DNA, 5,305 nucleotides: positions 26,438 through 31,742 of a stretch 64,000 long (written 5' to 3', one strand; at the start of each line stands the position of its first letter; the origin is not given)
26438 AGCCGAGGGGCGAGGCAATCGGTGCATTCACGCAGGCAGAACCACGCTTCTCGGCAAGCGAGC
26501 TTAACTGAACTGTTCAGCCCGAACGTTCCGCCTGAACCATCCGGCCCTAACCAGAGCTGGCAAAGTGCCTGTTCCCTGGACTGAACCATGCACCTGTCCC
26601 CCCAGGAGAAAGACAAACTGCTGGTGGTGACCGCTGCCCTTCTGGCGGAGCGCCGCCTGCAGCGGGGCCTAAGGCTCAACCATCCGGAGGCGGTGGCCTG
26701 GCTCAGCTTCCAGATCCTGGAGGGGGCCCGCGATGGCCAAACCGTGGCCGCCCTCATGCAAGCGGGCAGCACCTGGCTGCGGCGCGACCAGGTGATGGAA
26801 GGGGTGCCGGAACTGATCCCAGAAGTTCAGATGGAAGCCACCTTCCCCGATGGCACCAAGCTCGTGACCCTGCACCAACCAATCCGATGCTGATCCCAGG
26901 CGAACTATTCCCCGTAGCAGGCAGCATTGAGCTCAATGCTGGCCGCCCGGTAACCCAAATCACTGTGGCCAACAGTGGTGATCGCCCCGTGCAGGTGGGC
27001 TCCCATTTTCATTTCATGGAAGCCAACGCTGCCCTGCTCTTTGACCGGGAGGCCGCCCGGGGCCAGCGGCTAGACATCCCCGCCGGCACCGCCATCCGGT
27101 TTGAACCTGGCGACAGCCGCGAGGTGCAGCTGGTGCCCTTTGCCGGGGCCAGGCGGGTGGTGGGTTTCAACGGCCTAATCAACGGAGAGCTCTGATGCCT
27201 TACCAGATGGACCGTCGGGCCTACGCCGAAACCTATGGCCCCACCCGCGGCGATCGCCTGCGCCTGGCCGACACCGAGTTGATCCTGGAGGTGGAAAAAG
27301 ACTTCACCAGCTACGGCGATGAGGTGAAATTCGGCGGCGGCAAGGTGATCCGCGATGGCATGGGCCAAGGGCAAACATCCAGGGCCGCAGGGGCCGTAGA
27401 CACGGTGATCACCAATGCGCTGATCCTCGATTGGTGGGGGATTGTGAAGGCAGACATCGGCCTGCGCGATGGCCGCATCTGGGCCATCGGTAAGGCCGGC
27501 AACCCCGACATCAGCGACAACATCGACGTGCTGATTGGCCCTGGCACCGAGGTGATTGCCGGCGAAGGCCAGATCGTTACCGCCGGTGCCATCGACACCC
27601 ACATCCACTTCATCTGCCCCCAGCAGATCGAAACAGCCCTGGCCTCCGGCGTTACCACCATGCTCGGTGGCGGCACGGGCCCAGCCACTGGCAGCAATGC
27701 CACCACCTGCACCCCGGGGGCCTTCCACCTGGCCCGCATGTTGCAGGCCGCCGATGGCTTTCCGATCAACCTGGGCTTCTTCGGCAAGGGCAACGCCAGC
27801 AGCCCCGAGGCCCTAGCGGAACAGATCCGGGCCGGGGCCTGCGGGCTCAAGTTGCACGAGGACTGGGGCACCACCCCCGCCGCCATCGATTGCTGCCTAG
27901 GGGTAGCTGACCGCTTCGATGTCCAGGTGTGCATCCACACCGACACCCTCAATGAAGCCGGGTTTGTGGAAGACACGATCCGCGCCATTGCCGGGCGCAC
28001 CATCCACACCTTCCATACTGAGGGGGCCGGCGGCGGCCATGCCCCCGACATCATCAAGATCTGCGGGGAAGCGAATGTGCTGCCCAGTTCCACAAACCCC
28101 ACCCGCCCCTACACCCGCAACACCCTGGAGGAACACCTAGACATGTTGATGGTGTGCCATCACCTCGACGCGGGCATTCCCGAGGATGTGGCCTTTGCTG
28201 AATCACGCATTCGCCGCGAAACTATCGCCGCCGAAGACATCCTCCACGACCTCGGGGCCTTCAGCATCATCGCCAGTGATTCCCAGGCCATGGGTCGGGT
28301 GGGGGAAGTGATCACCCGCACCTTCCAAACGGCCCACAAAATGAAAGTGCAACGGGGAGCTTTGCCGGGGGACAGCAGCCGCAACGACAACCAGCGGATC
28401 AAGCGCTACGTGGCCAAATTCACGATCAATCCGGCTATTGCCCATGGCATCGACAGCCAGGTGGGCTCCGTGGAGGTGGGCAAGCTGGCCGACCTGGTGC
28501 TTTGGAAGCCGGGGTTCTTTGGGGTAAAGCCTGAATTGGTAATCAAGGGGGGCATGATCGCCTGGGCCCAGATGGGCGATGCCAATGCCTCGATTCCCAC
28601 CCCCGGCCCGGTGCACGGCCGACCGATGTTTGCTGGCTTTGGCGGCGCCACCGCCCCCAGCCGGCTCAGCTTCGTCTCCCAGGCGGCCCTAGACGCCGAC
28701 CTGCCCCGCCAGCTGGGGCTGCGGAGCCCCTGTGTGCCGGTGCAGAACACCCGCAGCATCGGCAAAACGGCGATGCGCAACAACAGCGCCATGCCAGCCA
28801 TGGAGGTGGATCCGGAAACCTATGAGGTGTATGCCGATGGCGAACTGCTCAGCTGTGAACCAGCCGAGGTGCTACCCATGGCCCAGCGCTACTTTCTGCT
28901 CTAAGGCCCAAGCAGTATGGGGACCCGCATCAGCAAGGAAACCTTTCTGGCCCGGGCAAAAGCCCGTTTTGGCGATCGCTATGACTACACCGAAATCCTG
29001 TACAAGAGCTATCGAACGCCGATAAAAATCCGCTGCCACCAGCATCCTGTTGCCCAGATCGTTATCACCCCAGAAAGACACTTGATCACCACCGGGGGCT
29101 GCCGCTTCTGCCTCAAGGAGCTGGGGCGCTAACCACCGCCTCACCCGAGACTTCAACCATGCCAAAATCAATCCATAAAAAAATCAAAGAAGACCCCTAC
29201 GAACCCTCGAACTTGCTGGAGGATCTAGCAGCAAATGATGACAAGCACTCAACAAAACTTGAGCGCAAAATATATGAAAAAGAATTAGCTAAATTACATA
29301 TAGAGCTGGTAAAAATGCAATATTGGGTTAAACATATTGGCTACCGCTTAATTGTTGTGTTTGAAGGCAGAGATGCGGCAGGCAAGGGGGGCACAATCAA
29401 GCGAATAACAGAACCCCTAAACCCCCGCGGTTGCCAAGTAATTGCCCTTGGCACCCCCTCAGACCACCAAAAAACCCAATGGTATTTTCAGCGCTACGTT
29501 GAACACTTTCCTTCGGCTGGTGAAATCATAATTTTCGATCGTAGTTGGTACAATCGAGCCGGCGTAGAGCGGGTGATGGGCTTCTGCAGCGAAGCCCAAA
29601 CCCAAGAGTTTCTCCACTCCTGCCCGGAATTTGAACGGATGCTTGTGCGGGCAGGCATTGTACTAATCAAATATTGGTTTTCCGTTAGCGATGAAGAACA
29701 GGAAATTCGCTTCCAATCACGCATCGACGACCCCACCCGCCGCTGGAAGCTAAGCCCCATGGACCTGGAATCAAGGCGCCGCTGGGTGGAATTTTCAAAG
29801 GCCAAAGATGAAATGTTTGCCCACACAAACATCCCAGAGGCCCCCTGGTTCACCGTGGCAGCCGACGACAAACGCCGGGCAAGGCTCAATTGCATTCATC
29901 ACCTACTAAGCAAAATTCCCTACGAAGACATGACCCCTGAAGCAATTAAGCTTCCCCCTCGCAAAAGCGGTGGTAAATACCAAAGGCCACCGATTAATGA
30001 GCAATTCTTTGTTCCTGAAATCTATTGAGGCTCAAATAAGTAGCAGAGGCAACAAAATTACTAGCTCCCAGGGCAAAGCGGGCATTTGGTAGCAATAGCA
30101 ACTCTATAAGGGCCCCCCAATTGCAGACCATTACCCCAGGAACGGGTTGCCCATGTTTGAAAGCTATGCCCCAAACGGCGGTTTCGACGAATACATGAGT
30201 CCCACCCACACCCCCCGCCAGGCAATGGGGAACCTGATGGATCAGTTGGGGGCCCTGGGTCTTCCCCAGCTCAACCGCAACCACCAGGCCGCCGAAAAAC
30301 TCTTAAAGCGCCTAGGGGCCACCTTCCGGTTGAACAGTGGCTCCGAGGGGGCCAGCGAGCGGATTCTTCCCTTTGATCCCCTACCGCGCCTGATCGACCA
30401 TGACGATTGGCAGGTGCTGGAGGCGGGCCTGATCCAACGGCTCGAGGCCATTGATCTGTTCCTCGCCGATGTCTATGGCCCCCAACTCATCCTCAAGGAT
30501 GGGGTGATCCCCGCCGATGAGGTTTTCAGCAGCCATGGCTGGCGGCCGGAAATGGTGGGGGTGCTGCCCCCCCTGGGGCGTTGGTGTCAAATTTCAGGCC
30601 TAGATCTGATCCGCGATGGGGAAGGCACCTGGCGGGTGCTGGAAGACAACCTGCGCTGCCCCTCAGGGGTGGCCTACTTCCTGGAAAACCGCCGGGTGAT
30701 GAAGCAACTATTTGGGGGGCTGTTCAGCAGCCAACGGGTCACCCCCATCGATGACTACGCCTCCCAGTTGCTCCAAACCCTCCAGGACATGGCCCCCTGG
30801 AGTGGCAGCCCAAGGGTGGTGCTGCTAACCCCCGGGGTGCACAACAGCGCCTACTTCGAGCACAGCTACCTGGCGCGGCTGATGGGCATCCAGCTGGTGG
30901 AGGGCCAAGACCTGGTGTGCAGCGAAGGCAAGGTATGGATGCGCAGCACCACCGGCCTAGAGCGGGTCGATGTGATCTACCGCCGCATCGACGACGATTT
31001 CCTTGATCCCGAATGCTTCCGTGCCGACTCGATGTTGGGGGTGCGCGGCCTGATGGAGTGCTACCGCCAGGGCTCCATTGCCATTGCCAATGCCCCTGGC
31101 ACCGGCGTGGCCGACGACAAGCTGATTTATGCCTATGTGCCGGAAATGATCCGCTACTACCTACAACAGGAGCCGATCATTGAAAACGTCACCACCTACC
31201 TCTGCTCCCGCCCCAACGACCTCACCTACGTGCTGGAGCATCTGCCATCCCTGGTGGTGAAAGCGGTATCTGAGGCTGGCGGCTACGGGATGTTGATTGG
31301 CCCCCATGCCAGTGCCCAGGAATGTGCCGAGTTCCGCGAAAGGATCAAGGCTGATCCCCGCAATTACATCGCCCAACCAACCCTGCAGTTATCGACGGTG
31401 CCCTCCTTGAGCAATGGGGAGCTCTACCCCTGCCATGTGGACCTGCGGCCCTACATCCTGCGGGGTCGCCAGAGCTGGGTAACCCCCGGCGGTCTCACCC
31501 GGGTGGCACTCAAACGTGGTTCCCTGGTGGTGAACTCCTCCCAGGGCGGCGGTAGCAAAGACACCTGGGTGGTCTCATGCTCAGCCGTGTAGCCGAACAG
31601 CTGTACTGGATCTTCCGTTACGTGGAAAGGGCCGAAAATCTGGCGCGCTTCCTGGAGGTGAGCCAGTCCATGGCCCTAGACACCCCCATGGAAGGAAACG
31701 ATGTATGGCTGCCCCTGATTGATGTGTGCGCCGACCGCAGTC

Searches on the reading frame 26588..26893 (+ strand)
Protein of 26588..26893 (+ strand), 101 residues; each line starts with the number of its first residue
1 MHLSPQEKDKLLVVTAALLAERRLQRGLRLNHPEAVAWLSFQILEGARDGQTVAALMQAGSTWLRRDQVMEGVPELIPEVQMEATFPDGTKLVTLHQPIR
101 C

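Call 3: search_protein_families(library=pfam, proteins=[window:26588-26893:+], max_evalue=0.01)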
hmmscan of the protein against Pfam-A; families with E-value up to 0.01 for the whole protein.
window:26588-26893:+ (101 aa): 1 family
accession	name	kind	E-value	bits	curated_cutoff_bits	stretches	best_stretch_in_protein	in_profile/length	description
PF00547.23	Urease_gamma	-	3.1e-43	146.6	23.9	1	1-99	1-99/99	Urease, gamma subunit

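Call 4: search_protein_families(library=ncbifam, proteins=[window:26588-26893:+], max_evalue=0.01)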
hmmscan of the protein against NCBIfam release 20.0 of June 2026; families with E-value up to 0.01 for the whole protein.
window:26588-26893:+ (101 aa): 4 families
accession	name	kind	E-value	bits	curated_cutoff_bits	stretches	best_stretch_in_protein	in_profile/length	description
NF009712.0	PRK13241.1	equivalog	6.5e-48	160.8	123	1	1-100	1-100/100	urease subunit gamma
TIGR00193.1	urease_gam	equivalog_domain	2.4e-44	149.7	82.3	1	1-100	1-100/102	urease subunit gamma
NF009671.0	PRK13192.1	subfamily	1.2e-41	142.6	243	1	1-100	1-100/231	bifunctional urease subunit gamma/beta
NF010592.0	PRK13986.1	equivalog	2e-34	119.3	353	1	1-99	1-100/238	urease subunit alpha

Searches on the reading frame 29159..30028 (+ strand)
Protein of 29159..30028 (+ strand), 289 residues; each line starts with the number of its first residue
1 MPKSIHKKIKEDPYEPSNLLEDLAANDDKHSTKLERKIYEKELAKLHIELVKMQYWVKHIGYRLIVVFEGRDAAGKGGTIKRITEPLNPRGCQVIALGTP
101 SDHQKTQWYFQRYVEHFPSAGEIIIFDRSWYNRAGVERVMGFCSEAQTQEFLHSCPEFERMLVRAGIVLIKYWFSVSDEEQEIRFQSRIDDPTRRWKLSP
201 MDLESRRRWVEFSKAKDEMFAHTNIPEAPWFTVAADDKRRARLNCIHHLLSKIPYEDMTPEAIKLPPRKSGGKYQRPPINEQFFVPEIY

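Call 3: search_protein_families(library=pfam, proteins=[window:29159-30028:+], max_evalue=0.01)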
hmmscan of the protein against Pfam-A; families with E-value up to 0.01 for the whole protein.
window:29159-30028:+ (289 aa): 1 family
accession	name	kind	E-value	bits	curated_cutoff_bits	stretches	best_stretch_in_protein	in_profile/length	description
PF03976.20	PPK2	-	3.3e-103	344.6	22.3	1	34-258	2-226/229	Polyphosphate kinase 2 (PPK2)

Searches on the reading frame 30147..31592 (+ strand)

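Call 34: search_protein_families(library=pfam, proteins=[window:30147-31592:+], max_evalue=0.0001)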
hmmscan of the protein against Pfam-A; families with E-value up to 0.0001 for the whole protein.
window:30147-31592:+ (481 aa): 2 families
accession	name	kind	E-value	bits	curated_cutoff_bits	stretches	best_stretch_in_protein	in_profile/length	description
PF14403.11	CP_ATPgrasp_2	-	4.6e-163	542.9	32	1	80-454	1-374/374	Circularly permuted ATP-grasp type 2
PF04174.18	CP_ATPgrasp_1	-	2e-140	467.9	23.1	1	80-410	1-332/332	A circularly permuted ATPgrasp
